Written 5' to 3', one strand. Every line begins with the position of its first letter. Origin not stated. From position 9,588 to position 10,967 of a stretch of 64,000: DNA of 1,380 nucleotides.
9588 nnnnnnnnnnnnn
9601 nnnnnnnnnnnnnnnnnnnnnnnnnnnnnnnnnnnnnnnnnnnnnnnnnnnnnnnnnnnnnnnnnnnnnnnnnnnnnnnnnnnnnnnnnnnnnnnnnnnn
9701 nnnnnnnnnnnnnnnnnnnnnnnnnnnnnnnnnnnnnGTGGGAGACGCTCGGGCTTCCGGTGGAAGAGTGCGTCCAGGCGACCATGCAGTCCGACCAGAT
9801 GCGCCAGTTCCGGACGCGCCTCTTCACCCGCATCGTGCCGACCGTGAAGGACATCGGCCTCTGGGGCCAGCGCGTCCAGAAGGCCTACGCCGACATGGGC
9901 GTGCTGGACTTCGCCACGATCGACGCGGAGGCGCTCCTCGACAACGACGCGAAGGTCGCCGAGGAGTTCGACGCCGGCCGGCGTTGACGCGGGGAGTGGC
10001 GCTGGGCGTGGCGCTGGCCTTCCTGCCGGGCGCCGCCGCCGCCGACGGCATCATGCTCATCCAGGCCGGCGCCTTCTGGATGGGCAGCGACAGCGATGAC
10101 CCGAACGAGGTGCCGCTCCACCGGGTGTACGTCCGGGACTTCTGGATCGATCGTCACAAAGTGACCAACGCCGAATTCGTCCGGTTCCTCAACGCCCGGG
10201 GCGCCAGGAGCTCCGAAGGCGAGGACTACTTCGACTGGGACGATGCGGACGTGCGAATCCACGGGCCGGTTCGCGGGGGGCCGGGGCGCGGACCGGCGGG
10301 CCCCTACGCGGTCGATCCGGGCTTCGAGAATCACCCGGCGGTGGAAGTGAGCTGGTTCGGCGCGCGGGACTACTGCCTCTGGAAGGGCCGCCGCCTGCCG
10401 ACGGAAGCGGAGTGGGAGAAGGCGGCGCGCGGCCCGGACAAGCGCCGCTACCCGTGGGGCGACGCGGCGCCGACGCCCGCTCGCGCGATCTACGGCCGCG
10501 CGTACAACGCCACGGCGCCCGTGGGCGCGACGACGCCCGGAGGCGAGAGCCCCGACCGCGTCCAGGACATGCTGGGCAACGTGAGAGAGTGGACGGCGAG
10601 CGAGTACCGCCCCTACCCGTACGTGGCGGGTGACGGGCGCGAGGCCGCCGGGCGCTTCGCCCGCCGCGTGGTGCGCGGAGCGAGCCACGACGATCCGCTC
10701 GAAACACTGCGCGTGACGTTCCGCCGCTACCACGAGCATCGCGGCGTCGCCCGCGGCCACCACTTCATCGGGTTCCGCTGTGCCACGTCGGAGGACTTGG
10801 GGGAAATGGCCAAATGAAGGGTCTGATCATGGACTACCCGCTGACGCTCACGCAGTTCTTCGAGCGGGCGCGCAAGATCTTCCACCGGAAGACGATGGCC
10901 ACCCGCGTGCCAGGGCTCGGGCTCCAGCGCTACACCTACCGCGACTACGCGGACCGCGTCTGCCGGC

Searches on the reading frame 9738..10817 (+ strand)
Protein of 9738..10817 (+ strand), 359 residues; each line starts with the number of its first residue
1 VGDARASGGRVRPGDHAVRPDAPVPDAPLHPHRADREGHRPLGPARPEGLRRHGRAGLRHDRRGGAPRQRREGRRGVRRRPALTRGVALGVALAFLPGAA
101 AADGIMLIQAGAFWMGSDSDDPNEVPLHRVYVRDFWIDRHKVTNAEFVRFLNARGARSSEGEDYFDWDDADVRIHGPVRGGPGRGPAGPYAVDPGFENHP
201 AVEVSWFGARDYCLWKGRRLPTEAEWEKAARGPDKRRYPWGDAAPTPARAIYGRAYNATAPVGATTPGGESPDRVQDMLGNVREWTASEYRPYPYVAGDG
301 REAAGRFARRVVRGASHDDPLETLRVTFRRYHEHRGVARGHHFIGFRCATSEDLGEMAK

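Call 17: search_protein_families(library=ncbifam, proteins=[window:9738-10817:+], max_evalue=0.001)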
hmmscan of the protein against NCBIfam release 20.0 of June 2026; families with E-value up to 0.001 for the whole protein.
window:9738-10817:+ (359 aa): 8 families
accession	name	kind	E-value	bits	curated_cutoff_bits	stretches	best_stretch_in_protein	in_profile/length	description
TIGR03440.2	egtB_TIGR03440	equivalog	7.3e-34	117.6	360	1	105-349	173-413/413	ergothioneine biosynthesis protein EgtB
NF041186.1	SenA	equivalog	6.7e-31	108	420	1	102-349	167-381/382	selenoneine synthase SenA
TIGR03525.2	GldK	equivalog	6.1e-24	85.1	350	2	190-350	211-405/408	T9SS ring complex lipoprotein PorK/GldK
NF051459.1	pyoverdine_PvdO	equivalog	6.9e-10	38.5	500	1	106-348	37-276/280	dihydropyoverdine dehydrogenase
TIGR03524.1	GldJ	equivalog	7.8e-10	38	458.2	1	100-217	56-179/559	gliding motility lipoprotein GldJ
TIGR04344.1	ovoA_Nterm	equivalog_domain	5e-09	35.5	400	1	202-294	298-388/444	5-histidylcysteine sulfoxide synthase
TIGR03530.1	GldJ_short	equivalog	8.3e-06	25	382.9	0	128-217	91-178/396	gliding motility lipoprotein GldJ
TIGR02171.1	Fb_sc_TIGR02171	subfamily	2.9e-05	22.3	544.35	1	216-349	157-280/912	TIGR02171 family lipoprotein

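Call 18: search_protein_families(library=pfam, proteins=[window:9738-10817:+], max_evalue=0.01)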
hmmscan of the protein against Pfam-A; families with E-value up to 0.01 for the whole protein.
window:9738-10817:+ (359 aa): 1 family
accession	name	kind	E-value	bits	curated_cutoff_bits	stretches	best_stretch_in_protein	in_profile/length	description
PF03781.23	FGE-sulfatase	-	4.4e-49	167.9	23.3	1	103-349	3-254/255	Sulfatase-modifying factor enzyme 1-like domain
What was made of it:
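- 9984..10817 (+): Exported FGE-sulfatase-fold protein. Its TTG start overlaps the AurF stop codon. PF03781 scores 168 bits (call 18).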
